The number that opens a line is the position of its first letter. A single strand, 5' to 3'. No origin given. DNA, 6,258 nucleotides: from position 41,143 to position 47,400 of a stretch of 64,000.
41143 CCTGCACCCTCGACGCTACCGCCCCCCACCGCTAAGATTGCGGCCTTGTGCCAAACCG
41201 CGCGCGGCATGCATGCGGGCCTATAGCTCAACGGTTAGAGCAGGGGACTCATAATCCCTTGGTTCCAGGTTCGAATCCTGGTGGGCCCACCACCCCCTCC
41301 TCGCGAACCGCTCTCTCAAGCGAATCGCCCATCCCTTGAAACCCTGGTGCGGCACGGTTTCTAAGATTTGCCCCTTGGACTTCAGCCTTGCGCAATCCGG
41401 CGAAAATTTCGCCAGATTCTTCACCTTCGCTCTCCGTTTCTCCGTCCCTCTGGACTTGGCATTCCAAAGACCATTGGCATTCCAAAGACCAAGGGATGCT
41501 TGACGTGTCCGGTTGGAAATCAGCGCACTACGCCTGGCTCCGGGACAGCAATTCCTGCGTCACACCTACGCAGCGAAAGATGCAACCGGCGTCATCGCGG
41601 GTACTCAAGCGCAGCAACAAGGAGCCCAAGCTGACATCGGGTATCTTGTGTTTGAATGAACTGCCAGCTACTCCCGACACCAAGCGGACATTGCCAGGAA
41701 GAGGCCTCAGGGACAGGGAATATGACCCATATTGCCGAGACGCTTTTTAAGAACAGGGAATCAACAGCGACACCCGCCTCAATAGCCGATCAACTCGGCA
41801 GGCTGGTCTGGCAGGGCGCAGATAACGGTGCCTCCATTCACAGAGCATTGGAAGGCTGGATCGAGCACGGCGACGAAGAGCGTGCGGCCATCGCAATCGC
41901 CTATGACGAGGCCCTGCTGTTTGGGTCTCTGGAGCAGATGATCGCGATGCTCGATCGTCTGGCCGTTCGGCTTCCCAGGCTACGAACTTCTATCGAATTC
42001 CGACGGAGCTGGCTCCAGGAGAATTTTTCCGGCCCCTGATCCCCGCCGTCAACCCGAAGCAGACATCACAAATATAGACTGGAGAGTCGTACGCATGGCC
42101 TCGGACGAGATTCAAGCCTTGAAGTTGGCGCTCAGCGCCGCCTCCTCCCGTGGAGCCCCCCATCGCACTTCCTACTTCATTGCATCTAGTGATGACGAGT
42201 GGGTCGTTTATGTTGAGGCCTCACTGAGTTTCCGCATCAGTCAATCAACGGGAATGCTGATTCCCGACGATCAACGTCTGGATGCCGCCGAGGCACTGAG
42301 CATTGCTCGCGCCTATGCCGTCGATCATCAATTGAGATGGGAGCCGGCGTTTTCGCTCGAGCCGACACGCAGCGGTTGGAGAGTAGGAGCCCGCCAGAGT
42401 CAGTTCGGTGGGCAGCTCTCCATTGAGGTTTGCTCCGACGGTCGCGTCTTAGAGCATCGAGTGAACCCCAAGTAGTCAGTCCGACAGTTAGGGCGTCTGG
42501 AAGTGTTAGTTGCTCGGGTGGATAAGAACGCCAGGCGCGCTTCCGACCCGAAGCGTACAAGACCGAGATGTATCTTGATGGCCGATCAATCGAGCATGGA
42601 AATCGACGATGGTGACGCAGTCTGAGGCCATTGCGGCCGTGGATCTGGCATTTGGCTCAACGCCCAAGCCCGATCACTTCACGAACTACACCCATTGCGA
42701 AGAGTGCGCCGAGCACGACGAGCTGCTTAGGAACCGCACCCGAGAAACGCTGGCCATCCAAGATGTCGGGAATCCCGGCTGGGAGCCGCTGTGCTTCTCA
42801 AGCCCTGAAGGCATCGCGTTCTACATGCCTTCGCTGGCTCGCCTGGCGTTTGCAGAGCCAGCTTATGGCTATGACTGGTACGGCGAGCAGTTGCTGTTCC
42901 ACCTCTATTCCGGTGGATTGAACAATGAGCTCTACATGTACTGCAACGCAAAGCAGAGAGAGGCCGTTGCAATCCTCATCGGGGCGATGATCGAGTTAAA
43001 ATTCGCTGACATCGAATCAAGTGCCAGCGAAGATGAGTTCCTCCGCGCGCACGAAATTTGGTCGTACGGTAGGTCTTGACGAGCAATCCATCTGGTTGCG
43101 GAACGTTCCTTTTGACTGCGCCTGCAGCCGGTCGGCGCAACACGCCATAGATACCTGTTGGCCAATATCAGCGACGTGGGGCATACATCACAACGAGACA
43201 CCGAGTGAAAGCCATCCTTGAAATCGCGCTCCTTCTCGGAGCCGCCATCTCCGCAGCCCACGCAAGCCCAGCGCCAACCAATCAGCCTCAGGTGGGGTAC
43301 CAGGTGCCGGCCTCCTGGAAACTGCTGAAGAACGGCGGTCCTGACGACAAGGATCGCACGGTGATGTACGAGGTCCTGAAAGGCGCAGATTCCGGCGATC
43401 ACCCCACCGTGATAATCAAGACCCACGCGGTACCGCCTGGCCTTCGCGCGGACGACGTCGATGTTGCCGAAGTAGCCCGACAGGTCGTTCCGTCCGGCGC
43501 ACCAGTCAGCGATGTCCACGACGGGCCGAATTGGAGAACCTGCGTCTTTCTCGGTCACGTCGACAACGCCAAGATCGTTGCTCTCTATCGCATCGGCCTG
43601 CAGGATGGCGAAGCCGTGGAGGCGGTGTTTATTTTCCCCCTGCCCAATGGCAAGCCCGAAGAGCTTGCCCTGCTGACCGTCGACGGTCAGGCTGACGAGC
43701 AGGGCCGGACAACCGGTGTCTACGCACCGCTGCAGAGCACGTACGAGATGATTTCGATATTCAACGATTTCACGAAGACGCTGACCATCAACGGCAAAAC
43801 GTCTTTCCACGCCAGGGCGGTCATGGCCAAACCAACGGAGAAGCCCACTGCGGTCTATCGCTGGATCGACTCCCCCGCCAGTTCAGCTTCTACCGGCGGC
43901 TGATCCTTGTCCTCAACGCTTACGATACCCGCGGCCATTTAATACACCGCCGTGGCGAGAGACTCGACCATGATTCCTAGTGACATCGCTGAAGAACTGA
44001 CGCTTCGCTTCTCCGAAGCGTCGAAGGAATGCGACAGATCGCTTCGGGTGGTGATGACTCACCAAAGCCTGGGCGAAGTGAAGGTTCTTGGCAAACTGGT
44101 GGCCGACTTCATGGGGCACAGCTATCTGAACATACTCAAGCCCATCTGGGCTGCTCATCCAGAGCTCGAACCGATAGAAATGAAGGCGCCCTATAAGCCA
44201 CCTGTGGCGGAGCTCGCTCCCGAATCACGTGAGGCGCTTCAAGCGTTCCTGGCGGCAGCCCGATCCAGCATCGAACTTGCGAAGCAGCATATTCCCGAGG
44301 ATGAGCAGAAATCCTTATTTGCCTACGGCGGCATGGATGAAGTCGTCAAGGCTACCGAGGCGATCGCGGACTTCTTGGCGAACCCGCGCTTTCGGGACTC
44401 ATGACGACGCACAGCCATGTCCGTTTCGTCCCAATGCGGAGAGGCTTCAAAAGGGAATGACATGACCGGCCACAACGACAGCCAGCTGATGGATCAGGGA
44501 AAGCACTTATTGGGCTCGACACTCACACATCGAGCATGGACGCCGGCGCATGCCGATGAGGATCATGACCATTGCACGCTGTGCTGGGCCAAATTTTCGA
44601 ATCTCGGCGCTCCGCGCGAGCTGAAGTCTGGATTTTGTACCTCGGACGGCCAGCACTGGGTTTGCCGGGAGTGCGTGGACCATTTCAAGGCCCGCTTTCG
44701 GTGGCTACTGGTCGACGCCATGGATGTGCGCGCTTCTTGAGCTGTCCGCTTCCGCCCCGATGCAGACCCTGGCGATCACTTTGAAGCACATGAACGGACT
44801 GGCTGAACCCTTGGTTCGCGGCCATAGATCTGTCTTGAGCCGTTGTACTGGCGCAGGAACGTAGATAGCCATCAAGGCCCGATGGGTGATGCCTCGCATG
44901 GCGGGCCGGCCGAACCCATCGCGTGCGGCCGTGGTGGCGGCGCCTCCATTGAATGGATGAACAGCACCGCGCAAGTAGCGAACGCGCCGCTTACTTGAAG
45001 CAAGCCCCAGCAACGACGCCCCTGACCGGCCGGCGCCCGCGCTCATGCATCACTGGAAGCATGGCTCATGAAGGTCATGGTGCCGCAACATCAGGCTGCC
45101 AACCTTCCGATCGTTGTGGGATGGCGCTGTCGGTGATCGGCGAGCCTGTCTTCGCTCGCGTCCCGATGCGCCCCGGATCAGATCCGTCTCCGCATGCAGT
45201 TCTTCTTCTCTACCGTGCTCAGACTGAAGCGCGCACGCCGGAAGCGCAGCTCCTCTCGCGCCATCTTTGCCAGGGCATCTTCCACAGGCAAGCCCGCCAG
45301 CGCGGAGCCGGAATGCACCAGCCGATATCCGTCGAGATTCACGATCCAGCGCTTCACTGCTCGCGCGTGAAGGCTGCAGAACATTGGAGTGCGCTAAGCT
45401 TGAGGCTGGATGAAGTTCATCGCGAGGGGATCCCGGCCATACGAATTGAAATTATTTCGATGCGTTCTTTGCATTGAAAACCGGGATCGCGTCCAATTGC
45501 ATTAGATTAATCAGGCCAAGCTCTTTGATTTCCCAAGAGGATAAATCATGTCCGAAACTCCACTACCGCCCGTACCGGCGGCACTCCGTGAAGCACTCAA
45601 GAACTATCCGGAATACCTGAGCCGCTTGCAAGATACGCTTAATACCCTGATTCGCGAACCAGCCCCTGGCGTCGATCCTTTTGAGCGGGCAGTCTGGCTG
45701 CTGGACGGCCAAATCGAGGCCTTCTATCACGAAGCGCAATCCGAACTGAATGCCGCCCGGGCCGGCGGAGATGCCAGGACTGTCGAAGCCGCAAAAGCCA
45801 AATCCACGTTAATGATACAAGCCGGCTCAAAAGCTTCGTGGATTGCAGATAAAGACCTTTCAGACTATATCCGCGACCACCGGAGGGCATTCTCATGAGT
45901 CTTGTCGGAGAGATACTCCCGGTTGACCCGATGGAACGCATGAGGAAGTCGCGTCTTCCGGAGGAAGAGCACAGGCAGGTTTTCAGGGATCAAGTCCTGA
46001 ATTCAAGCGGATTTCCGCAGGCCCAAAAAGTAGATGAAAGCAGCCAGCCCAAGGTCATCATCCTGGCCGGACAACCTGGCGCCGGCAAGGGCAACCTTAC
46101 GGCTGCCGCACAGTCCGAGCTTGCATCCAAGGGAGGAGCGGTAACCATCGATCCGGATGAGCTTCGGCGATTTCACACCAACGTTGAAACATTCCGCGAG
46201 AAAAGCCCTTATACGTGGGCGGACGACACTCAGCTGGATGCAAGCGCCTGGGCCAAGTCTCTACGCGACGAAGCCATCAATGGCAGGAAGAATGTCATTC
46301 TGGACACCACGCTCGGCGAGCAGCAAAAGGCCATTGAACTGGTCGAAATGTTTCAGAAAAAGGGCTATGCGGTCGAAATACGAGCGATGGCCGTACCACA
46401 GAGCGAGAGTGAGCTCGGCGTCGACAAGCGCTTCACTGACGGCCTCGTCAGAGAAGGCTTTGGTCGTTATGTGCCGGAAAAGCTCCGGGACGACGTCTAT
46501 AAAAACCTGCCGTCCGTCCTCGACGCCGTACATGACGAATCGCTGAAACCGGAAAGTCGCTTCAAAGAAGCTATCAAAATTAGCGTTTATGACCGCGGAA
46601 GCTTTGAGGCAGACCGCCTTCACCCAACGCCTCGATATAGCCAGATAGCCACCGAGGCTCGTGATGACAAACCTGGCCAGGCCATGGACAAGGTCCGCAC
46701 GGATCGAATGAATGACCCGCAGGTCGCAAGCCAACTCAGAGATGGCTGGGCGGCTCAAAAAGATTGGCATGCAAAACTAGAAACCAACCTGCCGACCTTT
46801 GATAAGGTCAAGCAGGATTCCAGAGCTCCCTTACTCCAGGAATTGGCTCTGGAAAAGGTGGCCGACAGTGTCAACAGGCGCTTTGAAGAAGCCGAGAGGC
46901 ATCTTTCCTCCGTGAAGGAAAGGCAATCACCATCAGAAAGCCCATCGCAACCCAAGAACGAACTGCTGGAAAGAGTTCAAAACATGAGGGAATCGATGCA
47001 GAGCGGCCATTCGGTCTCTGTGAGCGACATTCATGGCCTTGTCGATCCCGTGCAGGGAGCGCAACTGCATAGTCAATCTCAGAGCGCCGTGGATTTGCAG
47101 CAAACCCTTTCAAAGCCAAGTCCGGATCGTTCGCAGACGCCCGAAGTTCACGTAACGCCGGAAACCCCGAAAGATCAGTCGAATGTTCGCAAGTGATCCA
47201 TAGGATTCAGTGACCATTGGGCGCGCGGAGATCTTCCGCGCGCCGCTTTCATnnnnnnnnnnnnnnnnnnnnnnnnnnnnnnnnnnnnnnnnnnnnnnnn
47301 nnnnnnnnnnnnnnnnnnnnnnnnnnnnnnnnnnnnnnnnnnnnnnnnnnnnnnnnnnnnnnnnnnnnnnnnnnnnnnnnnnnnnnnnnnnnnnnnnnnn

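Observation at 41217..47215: Lower-GC genomic island inserted at the 3' side of a tRNA-Ile2-like (CAT) gene, without a detectable integrase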

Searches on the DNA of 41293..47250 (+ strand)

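Call 96: search_dna_similar(query=window:41293-47250:+, collection=plasmids, mode=distant, max_rows=10, max_evalue=0.00001)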
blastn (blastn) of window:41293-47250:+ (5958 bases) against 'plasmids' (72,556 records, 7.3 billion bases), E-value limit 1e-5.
No match.

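Call 97: search_dna_similar(query=window:41293-47250:+, collection=phages, mode=distant, max_rows=10, max_evalue=0.00001)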
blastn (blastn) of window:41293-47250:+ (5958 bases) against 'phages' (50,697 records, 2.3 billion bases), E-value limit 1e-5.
No match.
